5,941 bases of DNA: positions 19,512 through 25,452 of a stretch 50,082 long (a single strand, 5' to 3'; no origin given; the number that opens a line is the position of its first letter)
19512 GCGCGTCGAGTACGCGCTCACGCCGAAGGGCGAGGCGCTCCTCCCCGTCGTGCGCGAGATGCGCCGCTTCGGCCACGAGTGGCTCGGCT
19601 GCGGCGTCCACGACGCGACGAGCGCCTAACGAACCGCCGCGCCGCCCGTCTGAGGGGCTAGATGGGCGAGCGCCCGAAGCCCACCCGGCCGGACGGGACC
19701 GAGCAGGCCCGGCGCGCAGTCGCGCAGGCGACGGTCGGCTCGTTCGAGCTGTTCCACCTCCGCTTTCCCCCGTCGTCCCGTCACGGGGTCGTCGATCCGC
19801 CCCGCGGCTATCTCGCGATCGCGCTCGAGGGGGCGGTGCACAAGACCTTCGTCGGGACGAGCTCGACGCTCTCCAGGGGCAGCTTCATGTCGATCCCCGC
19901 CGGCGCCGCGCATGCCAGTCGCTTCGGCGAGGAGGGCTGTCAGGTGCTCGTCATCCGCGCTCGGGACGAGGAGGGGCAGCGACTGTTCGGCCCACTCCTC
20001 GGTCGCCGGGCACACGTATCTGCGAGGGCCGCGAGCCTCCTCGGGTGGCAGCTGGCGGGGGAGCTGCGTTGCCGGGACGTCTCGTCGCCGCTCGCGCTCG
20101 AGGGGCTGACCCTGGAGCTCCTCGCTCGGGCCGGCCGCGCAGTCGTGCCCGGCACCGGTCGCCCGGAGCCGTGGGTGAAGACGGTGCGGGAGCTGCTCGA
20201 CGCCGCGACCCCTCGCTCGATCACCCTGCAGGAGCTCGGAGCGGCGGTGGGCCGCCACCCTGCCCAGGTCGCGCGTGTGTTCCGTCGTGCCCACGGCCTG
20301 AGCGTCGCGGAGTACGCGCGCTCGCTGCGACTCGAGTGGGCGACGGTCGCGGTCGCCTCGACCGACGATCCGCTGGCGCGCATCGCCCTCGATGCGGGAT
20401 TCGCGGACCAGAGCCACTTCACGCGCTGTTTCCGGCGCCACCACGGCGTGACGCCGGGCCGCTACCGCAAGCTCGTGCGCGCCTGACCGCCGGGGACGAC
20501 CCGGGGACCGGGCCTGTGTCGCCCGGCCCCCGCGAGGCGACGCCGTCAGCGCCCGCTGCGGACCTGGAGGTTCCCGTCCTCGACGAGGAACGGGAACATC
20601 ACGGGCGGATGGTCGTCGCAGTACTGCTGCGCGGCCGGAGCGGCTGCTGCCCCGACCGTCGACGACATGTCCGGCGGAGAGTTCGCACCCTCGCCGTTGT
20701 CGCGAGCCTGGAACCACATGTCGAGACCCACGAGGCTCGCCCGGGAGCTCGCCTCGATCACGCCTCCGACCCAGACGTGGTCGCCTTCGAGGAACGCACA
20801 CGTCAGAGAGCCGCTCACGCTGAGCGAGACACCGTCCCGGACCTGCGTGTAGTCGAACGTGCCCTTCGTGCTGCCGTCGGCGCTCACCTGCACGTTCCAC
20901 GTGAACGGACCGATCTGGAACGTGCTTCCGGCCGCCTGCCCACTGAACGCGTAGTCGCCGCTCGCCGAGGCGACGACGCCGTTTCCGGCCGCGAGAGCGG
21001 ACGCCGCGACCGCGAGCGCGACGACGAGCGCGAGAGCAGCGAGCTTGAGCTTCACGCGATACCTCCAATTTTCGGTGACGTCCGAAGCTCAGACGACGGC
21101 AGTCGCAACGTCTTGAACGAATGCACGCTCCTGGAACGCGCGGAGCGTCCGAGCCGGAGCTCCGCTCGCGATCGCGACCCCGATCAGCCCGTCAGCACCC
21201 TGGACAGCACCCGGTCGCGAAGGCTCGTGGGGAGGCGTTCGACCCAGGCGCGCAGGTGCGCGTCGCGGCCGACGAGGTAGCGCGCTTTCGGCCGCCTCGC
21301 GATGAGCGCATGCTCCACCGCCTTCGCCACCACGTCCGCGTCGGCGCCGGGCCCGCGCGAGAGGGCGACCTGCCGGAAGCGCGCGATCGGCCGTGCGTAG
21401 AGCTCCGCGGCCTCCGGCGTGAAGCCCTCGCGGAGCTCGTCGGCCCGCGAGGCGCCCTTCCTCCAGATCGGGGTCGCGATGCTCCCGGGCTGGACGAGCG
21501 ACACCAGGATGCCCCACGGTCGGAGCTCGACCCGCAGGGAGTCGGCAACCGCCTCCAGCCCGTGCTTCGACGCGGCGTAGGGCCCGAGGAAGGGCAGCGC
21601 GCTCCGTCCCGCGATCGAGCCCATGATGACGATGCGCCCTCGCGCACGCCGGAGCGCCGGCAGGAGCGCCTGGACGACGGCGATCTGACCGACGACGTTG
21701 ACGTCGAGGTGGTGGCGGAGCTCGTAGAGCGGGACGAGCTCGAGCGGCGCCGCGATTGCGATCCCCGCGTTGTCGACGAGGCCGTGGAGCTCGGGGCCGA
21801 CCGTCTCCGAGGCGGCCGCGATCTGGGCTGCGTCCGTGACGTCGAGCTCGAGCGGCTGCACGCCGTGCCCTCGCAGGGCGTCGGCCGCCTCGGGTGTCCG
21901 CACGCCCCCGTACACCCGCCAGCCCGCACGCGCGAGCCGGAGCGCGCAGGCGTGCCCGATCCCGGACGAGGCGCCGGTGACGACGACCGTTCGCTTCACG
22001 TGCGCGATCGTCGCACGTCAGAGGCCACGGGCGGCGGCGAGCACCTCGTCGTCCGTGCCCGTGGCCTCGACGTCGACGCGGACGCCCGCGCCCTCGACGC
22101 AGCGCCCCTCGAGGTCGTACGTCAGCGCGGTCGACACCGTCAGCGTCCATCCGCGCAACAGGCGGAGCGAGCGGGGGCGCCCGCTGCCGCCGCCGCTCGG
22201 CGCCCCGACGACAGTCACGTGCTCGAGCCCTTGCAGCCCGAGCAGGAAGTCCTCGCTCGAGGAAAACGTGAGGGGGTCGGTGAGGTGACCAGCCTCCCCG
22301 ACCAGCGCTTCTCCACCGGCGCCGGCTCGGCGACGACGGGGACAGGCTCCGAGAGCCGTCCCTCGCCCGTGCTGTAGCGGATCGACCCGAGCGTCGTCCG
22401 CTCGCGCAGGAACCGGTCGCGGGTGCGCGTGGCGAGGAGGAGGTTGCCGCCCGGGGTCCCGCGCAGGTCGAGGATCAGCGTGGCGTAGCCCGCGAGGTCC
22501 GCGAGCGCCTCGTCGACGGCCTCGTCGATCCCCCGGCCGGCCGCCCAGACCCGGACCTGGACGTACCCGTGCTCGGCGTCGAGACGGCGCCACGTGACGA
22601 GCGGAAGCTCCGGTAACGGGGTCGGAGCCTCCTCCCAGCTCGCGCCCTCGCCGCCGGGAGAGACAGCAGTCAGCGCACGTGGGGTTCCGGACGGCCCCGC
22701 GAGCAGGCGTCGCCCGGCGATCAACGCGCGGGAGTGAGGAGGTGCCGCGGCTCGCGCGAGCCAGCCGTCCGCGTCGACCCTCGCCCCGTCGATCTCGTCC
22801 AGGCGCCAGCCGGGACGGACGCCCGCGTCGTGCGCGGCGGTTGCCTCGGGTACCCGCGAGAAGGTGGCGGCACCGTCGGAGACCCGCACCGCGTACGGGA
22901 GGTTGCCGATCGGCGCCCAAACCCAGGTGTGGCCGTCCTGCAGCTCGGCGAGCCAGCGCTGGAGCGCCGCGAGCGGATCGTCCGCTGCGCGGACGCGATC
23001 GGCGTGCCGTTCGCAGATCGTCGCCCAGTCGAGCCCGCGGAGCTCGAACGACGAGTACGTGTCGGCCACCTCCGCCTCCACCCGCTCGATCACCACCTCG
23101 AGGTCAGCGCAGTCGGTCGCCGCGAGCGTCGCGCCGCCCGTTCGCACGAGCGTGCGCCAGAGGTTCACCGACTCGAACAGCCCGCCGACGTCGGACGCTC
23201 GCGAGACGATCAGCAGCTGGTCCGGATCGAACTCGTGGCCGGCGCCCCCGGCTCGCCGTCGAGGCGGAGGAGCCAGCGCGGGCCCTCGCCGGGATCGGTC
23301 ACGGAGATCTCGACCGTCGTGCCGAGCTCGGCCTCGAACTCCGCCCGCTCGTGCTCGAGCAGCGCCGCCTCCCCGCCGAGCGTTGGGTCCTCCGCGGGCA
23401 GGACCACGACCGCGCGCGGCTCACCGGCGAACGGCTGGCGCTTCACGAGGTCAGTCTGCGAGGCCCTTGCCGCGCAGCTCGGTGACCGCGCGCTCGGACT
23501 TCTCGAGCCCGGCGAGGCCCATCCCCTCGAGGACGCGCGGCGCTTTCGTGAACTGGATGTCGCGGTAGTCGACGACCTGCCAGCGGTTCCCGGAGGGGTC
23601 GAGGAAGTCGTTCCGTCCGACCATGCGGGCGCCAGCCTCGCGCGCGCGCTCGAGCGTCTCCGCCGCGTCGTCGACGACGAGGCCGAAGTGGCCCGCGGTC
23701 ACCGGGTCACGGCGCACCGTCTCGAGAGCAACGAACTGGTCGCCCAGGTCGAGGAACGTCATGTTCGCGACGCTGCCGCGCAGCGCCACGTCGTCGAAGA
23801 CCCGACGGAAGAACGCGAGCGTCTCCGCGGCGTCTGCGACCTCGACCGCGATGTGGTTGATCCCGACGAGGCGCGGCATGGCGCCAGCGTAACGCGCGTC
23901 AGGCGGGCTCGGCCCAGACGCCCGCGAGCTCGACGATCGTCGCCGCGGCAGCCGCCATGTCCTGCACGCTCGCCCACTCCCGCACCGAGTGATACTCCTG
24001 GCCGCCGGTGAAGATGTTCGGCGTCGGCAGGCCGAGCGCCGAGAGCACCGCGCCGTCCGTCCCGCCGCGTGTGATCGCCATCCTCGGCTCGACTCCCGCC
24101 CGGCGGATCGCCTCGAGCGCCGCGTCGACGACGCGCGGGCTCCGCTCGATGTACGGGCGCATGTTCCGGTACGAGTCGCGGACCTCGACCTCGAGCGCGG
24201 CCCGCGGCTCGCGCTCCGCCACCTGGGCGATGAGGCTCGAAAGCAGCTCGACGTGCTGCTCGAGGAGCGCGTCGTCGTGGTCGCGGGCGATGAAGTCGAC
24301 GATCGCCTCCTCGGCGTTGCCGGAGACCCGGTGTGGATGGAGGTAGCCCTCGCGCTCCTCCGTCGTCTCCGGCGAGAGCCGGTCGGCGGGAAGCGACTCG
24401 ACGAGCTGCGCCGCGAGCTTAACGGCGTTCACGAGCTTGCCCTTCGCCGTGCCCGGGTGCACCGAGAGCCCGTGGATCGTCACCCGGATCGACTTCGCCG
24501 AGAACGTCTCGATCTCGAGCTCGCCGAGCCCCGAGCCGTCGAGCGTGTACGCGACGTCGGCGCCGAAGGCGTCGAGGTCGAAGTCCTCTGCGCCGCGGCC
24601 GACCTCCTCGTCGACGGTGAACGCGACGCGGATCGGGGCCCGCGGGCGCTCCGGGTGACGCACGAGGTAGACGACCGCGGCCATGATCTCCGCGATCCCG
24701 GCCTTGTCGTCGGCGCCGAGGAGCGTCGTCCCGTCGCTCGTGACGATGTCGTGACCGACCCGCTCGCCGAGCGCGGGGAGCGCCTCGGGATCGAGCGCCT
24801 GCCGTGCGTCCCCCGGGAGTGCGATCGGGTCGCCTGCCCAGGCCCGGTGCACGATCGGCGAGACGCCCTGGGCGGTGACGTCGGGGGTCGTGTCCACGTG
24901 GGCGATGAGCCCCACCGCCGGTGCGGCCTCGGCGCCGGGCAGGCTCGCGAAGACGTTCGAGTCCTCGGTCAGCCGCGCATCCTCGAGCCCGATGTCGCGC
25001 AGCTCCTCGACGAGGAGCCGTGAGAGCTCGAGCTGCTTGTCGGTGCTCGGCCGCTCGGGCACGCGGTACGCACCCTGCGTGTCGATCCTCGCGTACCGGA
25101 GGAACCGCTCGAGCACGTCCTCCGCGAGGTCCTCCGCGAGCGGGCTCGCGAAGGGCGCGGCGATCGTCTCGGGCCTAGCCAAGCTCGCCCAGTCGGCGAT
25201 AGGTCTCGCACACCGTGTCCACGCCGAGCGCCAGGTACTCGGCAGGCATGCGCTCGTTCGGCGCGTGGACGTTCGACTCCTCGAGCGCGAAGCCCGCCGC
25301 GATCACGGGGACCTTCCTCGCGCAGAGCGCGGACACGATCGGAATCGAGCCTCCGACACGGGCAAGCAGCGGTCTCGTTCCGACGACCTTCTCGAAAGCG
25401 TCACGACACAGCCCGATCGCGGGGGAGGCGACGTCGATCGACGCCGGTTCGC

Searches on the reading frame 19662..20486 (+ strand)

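Call 71: search_protein_families(library=pfam, proteins=[window:19662-20486:+], max_evalue=0.00001)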
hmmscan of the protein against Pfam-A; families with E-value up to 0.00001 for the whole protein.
window:19662-20486:+ (274 aa): 2 families
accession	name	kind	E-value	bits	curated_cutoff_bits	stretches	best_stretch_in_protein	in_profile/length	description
PF12833.13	HTH_18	-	5.8e-22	78.2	33.6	1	194-270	3-79/80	Helix-turn-helix domain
PF00165.29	HTH_AraC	-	2.6e-12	47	26.6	1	233-270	6-42/42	Bacterial regulatory helix-turn-helix proteins, AraC family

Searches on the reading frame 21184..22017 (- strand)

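Call 71: search_protein_families(library=pfam, proteins=[window:21184-22017:-], max_evalue=0.00001)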
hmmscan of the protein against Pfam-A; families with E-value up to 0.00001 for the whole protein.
window:21184-22017:- (277 aa): 4 families
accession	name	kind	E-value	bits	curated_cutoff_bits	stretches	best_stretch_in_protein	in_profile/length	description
PF00106.31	adh_short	-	2.1e-39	135.5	26.6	1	10-187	2-189/195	short chain dehydrogenase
PF13561.12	adh_short_C2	-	9.2e-30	104.4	27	1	15-198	1-193/236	Enoyl-(Acyl carrier protein) reductase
PF08659.16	KR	-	2.5e-08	34.5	22.6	1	10-162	2-164/180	KR domain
PF01370.27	Epimerase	-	7.3e-06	26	20.9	0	11-157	1-152/240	NAD dependent epimerase/dehydratase family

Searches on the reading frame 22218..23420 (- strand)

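Call 74: search_protein_families(library=pfam, proteins=[window:22218-23420:-], max_evalue=0.001)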
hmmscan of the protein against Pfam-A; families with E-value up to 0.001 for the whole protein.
window:22218-23420:- (401 aa): 1 family
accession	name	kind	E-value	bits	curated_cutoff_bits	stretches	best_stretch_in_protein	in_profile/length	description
PF03572.23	Peptidase_S41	-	1.9e-06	28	24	1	285-352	3-69/165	Peptidase family S41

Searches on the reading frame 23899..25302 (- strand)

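Call 72: search_protein_families(library=pfam, proteins=[window:23899-25302:-], max_evalue=0.00001)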
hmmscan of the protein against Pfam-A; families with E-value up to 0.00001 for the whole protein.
window:23899-25302:- (467 aa): 3 families
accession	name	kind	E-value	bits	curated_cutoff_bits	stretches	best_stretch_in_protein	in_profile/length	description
PF01546.33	Peptidase_M20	-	9.7e-17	62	24.6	1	197-460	34-204/206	Peptidase family M20/M25/M40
PF07687.19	M20_dimer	-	9e-12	45.3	21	1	264-363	1-104/107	Peptidase dimerisation domain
PF05343.19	Peptidase_M42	-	1.7e-06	27.7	23.2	0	198-257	134-191/292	M42 glutamyl aminopeptidase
